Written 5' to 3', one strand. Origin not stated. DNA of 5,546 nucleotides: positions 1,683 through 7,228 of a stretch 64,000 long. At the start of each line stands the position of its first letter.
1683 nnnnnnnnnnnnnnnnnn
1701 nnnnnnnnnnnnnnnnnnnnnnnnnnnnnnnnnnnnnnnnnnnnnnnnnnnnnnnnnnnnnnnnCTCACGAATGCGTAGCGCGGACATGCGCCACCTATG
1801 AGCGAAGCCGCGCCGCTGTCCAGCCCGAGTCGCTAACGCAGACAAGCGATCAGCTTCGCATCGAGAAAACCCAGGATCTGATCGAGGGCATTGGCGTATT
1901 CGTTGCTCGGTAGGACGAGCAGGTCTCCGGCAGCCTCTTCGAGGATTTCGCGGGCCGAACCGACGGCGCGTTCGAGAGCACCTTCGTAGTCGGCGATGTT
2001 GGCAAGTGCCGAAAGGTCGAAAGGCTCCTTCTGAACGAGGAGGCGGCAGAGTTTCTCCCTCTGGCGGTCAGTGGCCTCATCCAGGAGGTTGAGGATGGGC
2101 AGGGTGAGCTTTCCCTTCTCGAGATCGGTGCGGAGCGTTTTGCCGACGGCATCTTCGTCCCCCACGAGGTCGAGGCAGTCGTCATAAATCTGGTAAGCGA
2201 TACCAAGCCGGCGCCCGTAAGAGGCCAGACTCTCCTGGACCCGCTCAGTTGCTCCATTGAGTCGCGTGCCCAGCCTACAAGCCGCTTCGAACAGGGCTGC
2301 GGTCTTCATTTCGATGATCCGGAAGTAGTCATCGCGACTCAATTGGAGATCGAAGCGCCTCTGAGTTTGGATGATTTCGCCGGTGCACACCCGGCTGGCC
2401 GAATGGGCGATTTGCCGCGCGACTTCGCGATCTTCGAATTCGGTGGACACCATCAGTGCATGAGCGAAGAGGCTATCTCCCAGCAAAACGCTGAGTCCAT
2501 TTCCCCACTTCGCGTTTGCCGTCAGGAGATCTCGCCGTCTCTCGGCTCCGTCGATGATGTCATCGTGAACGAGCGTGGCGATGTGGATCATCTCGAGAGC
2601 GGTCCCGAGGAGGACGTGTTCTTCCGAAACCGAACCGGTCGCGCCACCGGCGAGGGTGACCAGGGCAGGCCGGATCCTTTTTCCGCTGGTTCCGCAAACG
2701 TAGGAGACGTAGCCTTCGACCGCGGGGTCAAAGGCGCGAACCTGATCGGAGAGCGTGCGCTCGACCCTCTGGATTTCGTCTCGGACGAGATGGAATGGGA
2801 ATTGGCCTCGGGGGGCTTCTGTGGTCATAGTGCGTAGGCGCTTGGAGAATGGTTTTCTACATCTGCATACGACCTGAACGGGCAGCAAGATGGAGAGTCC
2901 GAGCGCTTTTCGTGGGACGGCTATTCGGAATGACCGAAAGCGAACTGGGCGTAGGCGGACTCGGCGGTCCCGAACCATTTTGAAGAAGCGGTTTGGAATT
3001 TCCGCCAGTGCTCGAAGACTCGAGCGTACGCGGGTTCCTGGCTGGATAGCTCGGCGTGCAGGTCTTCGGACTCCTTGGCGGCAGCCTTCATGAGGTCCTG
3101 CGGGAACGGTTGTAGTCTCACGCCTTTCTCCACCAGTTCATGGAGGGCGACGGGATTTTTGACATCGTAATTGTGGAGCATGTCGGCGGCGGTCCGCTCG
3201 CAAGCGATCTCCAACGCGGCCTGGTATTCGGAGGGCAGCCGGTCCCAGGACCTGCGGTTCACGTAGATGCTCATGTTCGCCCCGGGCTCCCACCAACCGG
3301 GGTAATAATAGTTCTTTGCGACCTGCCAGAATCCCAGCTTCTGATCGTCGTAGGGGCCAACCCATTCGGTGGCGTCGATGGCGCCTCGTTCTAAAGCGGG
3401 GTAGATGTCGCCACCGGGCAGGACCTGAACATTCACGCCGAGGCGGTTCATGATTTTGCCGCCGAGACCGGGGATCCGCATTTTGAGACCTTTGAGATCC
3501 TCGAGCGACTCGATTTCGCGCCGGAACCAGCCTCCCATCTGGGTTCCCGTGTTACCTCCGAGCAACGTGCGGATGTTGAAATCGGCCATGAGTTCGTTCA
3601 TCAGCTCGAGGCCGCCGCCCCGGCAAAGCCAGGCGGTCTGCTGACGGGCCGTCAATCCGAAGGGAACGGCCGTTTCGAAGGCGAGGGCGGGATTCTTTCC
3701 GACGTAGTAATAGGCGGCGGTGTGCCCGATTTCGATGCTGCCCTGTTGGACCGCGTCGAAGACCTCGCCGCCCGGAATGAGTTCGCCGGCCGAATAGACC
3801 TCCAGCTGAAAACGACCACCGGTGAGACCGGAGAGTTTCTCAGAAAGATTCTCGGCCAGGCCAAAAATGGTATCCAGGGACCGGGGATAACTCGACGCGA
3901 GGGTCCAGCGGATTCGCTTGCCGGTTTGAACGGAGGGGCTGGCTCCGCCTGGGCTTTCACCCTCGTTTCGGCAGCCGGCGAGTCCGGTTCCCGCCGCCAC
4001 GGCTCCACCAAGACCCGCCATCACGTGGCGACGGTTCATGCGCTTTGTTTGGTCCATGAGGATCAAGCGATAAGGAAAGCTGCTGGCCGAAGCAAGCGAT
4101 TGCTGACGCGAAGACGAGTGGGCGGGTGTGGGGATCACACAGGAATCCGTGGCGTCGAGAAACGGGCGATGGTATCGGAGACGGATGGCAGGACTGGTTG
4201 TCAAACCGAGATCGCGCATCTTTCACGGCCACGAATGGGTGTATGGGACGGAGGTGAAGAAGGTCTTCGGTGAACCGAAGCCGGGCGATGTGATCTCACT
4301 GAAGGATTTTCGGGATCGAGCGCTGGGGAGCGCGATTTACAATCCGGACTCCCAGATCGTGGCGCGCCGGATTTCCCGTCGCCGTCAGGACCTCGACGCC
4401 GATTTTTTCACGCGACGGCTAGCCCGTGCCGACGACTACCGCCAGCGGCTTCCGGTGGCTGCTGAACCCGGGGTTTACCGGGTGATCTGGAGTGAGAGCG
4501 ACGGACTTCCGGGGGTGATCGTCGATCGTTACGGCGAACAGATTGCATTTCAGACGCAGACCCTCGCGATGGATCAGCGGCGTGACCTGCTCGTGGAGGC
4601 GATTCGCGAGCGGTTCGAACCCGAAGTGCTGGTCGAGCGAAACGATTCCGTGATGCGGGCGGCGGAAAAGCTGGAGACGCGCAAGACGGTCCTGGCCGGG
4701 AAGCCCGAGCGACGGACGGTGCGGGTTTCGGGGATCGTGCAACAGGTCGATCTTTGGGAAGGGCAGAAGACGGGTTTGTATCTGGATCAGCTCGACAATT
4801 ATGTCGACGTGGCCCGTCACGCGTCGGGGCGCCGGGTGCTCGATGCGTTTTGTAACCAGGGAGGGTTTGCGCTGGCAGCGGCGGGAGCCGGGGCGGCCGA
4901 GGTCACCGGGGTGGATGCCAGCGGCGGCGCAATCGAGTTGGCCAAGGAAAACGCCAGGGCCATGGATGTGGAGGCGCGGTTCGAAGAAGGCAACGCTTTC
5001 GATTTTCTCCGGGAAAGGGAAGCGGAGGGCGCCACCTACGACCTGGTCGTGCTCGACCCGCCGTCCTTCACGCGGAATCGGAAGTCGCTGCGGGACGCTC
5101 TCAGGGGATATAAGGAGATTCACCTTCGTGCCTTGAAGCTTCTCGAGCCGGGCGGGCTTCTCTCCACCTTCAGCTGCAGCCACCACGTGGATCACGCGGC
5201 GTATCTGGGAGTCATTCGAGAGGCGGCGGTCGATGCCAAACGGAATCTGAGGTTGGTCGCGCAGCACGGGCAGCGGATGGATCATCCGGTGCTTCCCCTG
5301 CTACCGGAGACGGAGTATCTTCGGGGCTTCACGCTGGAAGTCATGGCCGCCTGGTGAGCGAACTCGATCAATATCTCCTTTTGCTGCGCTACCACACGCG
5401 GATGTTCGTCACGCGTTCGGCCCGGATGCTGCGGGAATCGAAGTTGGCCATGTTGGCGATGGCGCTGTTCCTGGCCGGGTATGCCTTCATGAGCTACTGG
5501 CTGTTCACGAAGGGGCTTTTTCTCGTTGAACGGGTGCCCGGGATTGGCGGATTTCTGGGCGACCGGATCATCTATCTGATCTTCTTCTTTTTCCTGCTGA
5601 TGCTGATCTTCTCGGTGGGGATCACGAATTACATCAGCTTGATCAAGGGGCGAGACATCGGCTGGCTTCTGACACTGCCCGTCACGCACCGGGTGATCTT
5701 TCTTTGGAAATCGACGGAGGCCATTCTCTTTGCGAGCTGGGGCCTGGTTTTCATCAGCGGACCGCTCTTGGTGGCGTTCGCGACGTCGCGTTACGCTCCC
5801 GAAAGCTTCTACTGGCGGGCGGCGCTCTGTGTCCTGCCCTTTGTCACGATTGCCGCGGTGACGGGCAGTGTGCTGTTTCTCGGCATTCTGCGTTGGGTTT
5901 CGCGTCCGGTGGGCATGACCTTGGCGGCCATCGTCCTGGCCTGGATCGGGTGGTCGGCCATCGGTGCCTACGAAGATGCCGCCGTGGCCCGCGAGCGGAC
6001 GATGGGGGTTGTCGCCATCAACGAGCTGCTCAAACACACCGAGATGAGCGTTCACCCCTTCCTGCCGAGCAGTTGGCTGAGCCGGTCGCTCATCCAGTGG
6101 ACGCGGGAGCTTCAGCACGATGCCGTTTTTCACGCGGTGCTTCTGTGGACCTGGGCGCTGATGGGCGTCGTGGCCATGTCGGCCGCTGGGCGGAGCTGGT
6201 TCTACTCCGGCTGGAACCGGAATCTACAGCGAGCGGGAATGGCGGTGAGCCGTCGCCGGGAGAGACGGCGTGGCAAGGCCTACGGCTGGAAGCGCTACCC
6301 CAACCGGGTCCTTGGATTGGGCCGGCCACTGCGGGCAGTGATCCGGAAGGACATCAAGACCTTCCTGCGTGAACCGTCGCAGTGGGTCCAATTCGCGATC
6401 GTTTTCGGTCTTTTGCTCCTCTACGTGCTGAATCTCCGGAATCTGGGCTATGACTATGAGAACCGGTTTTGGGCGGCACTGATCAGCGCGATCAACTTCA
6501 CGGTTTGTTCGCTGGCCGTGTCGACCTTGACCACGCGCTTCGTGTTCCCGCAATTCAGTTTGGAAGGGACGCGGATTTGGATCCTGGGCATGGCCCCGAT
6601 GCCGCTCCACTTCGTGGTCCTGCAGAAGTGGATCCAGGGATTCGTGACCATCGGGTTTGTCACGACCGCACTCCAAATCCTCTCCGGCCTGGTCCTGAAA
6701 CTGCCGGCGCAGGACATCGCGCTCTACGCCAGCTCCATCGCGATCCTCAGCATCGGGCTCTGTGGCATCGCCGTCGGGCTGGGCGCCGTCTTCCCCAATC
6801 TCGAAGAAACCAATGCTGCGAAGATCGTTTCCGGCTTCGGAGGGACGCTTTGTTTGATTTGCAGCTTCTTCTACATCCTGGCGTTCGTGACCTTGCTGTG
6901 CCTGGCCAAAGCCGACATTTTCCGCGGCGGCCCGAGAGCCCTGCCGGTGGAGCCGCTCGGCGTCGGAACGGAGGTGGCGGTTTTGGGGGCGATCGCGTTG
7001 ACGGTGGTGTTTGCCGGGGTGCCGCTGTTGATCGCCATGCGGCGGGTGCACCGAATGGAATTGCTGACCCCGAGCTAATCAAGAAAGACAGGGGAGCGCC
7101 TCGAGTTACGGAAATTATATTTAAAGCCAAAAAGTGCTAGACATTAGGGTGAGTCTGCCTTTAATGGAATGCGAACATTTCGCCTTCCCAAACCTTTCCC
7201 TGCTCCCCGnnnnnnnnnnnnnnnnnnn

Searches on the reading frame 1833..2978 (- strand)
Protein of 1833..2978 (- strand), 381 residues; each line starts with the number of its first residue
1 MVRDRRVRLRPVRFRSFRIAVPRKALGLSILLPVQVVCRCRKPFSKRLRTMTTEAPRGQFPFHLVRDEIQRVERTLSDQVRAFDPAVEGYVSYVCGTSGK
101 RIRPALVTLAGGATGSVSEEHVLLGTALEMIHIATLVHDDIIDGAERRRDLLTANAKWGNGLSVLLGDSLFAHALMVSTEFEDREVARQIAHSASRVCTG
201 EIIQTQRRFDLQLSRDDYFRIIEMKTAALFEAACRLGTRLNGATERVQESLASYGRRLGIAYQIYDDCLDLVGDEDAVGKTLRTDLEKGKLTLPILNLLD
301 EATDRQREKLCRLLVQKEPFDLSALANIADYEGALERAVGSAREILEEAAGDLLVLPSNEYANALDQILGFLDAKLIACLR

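Call 40: search_protein_families(library=pfam, proteins=[window:1833-2978:-], max_evalue=0.000001)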
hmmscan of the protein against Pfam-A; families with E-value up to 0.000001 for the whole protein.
window:1833-2978:- (381 aa): 1 family
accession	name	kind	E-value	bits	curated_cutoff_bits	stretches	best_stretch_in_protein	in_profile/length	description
PF00348.22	polyprenyl_synt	-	6.3e-63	212.7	27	1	87-317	4-237/251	Polyprenyl synthetase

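Call 83: search_protein_families(library=ncbifam, proteins=[window:1833-2828:-], max_evalue=0.00001)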
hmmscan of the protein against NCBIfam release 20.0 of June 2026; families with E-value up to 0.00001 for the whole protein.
window:1833-2828:- (331 aa): 16 families
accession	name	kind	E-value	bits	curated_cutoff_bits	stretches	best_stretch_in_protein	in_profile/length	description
TIGR02748.1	GerC3_HepT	equivalog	5.6e-60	203.1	456.55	1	13-323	7-315/319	heptaprenyl diphosphate synthase component II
NF040698.1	IdsA_Meth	equivalog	4.7e-57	193.6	468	1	19-321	11-322/328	short chain isoprenyl diphosphate synthase IdsA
NF041169.1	f2_encap_cargo4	exception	5.4e-57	193.5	450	1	44-318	45-325/334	family 2 encapsulin nanocompartment cargo protein polyprenyl transferase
TIGR02749.1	prenyl_cyano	equivalog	2.3e-54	184.6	383.2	1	12-322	7-317/322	solanesyl diphosphate synthase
NF008140.0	PRK10888.1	equivalog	4e-52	177.5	412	1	16-316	11-312/323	octaprenyl diphosphate synthase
NF045628.1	HxpDPsynlarge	equivalog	4.2e-48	164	500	1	16-319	2-303/311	hexaprenyl-diphosphate synthase large subunit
NF041003.1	GGPP_syn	equivalog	2e-45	155.3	500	1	17-310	8-307/326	geranylgeranyl diphosphate synthase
NF042417.1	NPPPS_Mycobact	equivalog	2.1e-44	151.9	600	1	14-319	21-327/335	nonaprenyl/(2E,6E)-farnesyl/geranylgeranyl diphosphat synthase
NF045549.1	GGPPsyn_IdsB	equivalog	4.6e-40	137.7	475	1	43-270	59-289/346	geranylgeranyl diphosphate synthase IdsB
NF045485.1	FPPsyn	subfamily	8.9e-39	133.3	275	1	19-281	5-282/288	farnesyl diphosphate synthase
NF040627.1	GFPS_Meth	equivalog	2.2e-31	109.4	600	1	18-222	8-211/285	geranylfarnesyl diphosphate synthase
NF045685.1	GGPPSynCrtE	equivalog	3.2e-31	108.4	460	1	18-280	10-286/293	geranylgeranyl diphosphate synthase CrtE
NF040789.2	gerfarn_diphsyn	equivalog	1.5e-29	103.3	560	1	76-322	89-340/345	geranylfarnesyl diphosphate synthase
NF007877.0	PRK10581.1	equivalog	4.7e-26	91.6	321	1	41-281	36-293/299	(2E,6E)-farnesyl diphosphate synthase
NF040936.1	hexpp_archaea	equivalog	3.4e-19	69.2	400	1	47-225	39-209/275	hexaprenyl pyrophosphate synthase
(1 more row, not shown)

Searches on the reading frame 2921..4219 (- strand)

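Call 40: search_protein_families(library=pfam, proteins=[window:2921-4219:-], max_evalue=0.000001)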
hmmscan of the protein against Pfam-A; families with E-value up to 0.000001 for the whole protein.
window:2921-4219:- (432 aa): 1 family
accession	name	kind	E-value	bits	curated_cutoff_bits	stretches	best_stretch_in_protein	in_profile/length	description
PF03480.18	DctP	-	1.5e-57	195.6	23.4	1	112-390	5-281/286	Bacterial extracellular solute-binding protein, family 7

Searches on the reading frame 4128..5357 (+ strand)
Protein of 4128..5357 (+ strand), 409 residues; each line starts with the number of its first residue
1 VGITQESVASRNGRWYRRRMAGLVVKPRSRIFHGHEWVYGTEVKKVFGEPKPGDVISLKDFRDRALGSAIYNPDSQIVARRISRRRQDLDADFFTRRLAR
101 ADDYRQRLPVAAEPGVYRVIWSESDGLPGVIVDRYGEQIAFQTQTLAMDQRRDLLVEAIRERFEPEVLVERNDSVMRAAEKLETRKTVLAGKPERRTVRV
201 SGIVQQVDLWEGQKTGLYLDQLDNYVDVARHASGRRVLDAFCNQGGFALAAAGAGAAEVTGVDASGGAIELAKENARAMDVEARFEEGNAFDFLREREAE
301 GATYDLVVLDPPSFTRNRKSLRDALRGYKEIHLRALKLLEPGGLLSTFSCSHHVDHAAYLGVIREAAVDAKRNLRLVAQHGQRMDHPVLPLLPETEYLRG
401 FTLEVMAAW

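Call 40: search_protein_families(library=pfam, proteins=[window:4128-5357:+], max_evalue=0.000001)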
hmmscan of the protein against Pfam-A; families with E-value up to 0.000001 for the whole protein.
window:4128-5357:+ (409 aa): 6 families
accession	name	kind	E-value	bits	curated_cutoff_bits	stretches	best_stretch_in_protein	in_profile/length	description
PF10672.15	Methyltrans_SAM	-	4.5e-16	59.4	27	1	185-348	74-237/286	S-adenosylmethionine-dependent methyltransferase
PF13847.12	Methyltransf_31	-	1.9e-12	47.5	27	1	233-354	3-116/145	Methyltransferase domain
PF17785.7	PUA_3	-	2.8e-12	46.7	22.6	1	30-84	10-64/64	PUA-like domain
PF13649.12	Methyltransf_25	-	1.8e-09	38.6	27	1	237-311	1-73/97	Methyltransferase domain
PF03602.21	Cons_hypoth95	-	1.6e-08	34.8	24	1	231-323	39-134/182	Conserved hypothetical protein 95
PF05175.20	MTS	-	5.9e-07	29.7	23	1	233-350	31-141/170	Methyltransferase small domain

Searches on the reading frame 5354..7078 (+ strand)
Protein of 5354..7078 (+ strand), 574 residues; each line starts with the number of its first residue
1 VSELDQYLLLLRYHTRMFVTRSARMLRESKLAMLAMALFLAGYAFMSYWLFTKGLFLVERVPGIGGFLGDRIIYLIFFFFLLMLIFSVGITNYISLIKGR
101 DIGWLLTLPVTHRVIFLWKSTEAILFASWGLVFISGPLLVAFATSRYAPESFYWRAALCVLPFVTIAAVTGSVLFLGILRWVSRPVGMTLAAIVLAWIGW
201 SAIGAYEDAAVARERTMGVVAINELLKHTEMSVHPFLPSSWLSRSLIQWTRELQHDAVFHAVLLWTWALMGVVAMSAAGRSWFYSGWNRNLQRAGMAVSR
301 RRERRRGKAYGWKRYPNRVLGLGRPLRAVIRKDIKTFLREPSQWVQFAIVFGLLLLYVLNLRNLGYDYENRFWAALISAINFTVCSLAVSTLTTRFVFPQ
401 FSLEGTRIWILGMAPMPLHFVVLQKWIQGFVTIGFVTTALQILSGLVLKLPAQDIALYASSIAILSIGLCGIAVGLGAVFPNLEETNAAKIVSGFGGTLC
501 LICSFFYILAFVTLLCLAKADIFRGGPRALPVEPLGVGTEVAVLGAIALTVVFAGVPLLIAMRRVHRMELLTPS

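Call 40: search_protein_families(library=pfam, proteins=[window:5354-7078:+], max_evalue=0.000001)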
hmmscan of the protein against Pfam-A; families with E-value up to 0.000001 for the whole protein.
window:5354-7078:+ (574 aa): 1 family
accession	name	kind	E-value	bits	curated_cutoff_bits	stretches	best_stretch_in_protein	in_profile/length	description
PF16949.11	ABC_tran_2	-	6.3e-130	435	25.7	1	34-570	11-542/542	Putative ATP-binding cassette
